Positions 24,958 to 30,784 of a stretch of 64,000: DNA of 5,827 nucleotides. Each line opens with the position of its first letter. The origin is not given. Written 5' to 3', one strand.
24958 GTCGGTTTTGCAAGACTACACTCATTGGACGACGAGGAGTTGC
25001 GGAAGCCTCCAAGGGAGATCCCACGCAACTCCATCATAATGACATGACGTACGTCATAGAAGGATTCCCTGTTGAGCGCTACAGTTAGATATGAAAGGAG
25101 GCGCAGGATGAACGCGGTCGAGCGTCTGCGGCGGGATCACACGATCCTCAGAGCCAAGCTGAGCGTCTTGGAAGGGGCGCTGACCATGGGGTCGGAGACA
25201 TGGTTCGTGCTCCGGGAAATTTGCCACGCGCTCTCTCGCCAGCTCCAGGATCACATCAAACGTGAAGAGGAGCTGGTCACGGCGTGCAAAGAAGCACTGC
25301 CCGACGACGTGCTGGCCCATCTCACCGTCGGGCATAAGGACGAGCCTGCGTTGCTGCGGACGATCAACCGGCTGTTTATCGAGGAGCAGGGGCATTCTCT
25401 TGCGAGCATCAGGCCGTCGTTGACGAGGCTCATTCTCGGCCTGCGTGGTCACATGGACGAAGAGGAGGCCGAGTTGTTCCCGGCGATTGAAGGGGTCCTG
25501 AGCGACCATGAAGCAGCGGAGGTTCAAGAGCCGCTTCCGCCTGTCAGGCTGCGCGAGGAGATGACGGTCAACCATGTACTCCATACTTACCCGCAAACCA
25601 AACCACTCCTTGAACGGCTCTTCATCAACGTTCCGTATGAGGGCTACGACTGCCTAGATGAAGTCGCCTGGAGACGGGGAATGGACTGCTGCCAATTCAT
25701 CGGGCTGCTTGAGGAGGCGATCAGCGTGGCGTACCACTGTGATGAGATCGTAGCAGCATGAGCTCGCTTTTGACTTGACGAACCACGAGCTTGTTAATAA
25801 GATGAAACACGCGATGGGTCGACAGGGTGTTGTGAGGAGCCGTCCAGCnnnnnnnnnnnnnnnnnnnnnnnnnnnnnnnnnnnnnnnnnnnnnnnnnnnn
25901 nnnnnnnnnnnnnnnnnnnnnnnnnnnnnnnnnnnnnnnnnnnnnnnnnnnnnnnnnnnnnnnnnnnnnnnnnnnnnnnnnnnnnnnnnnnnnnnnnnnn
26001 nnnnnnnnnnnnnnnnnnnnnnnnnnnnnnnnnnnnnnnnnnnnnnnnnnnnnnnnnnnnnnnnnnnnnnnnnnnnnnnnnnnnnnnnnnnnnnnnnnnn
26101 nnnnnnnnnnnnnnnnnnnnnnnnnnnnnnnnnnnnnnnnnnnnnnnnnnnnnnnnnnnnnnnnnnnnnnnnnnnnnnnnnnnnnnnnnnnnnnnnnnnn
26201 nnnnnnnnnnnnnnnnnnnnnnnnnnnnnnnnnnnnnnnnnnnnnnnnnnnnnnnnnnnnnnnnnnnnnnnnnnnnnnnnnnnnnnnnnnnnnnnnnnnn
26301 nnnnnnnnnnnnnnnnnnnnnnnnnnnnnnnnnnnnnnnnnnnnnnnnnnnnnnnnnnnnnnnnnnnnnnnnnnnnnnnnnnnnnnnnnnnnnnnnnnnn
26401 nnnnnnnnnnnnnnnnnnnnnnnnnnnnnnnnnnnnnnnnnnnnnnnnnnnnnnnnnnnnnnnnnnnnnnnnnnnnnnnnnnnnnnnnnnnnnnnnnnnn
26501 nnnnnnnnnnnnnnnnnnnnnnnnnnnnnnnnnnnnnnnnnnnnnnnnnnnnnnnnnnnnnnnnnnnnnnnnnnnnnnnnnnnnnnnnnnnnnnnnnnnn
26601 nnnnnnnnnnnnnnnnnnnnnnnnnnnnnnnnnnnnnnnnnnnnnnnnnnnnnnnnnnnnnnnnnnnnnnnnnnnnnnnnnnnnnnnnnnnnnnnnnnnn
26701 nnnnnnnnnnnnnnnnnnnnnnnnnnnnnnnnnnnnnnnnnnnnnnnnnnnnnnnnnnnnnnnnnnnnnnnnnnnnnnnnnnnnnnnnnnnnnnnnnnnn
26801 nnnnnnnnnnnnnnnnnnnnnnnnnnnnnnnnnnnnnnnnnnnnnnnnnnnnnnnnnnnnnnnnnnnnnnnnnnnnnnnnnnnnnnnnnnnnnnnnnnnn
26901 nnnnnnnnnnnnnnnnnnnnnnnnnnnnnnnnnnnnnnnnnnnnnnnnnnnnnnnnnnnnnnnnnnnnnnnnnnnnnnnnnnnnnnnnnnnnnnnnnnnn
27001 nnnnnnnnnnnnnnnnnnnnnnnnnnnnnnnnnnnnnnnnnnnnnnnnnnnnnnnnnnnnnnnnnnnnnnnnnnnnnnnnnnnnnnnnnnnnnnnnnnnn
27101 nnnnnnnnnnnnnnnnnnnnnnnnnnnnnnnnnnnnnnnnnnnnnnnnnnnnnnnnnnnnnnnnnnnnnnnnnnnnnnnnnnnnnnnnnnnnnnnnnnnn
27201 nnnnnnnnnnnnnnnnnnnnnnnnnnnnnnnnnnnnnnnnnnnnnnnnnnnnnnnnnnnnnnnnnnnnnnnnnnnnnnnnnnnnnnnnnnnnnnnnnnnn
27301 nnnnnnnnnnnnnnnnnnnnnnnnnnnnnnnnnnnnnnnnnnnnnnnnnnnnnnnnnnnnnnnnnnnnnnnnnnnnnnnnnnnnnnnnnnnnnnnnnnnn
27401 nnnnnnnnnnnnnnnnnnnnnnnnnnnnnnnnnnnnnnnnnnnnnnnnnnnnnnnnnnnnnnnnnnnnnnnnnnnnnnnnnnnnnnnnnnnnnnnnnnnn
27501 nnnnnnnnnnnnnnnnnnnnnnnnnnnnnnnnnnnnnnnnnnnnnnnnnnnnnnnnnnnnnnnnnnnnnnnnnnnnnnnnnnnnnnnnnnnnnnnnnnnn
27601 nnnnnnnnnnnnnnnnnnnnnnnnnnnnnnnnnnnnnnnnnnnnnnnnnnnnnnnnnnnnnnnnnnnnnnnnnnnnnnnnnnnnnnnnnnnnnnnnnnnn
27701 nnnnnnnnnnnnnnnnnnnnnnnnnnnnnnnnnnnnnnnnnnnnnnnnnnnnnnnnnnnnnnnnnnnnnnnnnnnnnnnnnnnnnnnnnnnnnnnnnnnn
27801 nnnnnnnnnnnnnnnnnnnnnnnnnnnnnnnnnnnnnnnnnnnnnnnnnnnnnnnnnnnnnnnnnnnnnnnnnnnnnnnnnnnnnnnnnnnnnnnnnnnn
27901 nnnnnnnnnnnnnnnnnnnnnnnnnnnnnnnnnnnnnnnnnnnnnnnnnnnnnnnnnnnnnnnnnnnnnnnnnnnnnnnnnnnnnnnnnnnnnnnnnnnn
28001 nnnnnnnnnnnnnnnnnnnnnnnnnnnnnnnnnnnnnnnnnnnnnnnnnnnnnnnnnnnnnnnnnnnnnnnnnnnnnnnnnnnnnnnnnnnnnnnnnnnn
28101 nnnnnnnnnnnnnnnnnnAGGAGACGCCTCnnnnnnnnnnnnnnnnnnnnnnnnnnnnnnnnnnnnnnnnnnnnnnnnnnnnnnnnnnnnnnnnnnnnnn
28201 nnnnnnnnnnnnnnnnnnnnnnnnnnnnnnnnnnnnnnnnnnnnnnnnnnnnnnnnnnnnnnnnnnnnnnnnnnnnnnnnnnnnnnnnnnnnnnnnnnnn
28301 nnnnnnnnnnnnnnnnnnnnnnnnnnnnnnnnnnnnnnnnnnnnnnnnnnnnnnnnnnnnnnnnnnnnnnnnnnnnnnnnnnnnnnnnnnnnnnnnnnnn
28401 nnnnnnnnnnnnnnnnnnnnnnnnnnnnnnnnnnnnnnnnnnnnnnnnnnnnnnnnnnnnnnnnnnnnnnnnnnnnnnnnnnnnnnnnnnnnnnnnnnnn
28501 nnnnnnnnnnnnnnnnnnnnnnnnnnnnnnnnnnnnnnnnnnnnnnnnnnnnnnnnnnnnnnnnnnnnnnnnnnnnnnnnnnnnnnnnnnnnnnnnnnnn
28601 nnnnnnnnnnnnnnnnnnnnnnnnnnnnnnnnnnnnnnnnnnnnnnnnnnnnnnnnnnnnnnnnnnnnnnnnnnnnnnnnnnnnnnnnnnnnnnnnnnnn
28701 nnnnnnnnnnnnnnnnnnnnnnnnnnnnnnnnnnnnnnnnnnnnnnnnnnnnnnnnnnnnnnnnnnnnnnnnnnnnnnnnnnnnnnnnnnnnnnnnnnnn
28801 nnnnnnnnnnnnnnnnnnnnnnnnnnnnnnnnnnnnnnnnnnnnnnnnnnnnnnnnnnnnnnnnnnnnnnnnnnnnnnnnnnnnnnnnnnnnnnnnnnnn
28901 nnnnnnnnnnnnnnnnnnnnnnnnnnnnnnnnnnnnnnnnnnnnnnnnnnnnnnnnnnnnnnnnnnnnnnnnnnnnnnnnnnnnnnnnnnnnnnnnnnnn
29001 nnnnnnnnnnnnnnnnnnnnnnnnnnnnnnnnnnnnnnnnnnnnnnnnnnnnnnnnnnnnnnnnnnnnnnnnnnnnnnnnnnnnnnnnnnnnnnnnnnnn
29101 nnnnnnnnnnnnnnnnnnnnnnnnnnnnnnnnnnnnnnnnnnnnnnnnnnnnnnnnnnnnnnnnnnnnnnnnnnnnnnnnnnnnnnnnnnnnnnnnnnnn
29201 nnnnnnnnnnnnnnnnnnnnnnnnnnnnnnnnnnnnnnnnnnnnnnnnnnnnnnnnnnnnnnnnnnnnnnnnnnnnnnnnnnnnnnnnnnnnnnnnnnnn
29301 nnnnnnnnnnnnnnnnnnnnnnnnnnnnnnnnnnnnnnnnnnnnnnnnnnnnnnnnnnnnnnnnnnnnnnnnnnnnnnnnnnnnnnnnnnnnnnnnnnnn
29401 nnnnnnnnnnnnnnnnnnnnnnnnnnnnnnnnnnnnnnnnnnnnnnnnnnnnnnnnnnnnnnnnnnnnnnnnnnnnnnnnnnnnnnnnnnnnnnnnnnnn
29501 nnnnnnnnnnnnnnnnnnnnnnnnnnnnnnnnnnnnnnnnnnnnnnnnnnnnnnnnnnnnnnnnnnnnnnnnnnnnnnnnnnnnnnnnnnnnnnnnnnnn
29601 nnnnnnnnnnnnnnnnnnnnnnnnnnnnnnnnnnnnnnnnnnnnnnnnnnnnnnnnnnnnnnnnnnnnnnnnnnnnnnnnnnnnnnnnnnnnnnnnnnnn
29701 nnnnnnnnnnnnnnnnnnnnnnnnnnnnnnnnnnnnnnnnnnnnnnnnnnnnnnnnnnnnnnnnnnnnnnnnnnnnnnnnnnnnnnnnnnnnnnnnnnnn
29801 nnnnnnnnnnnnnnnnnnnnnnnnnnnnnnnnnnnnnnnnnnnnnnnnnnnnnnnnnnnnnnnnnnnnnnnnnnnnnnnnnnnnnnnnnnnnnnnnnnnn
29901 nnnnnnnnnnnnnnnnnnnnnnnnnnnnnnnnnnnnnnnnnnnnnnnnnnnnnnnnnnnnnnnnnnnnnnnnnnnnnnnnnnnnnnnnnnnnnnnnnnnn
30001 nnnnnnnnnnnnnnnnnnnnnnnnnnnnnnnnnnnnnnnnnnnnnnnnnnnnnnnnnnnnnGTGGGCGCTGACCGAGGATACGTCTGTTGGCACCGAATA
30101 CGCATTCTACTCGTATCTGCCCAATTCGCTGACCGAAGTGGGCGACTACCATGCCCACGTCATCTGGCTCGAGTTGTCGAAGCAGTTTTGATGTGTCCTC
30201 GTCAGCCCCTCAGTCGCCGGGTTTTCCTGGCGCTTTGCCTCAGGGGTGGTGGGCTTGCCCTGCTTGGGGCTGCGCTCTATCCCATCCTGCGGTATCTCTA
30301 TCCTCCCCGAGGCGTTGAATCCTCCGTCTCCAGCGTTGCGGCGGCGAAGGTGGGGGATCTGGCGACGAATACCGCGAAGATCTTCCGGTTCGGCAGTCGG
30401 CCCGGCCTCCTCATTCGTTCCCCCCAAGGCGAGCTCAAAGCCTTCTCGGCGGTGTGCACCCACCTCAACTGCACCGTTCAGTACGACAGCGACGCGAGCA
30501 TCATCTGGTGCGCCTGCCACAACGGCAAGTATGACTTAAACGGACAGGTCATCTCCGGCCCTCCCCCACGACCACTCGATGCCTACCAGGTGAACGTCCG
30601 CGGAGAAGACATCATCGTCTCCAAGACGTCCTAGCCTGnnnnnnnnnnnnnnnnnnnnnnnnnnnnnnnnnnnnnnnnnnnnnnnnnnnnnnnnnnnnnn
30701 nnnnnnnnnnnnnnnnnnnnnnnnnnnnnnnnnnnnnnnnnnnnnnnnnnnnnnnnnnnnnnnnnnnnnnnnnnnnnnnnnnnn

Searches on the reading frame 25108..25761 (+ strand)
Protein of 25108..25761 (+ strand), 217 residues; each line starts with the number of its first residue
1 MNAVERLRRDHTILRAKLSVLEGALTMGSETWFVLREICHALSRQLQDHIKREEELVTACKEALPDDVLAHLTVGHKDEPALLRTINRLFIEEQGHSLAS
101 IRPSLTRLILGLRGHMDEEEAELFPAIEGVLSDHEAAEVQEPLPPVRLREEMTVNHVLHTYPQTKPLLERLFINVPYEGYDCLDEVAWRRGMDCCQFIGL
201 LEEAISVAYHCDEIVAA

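Call 15: search_protein_families(library=pfam, proteins=[window:25108-25761:+])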
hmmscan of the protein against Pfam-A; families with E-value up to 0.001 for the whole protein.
window:25108-25761:+ (217 aa): 1 family
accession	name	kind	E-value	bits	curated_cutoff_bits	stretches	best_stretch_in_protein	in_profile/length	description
PF01814.28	Hemerythrin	-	3.7e-11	44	25.3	1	3-127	2-127/127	Hemerythrin HHE cation binding domain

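Call 46: search_protein_families(library=ncbifam, proteins=[window:25108-25761:+], max_evalue=0.001)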
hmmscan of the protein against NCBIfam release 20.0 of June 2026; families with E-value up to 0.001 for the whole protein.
window:25108-25761:+ (217 aa): 1 family
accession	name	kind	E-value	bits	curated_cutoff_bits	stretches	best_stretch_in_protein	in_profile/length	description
TIGR03652.1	FeS_repair_RIC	equivalog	1.6e-05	24.8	204.7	0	92-143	103-153/216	iron-sulfur cluster repair di-iron protein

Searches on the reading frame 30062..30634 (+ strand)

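Call 76: search_protein_families(library=pfam, proteins=[window:30062-30634:+], max_evalue=0.01)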
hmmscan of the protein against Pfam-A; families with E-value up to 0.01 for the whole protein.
window:30062-30634:+ (190 aa): 2 families
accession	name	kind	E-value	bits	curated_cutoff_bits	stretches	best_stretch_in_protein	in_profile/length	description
PF00355.32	Rieske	-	1.3e-14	54.3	20.3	1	92-175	3-87/88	Rieske [2Fe-2S] domain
PF25471.1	TM_PetC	-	0.00058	20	37.1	1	50-86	7-43/48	Iron-sulfur subunit PetC transmembrane anchor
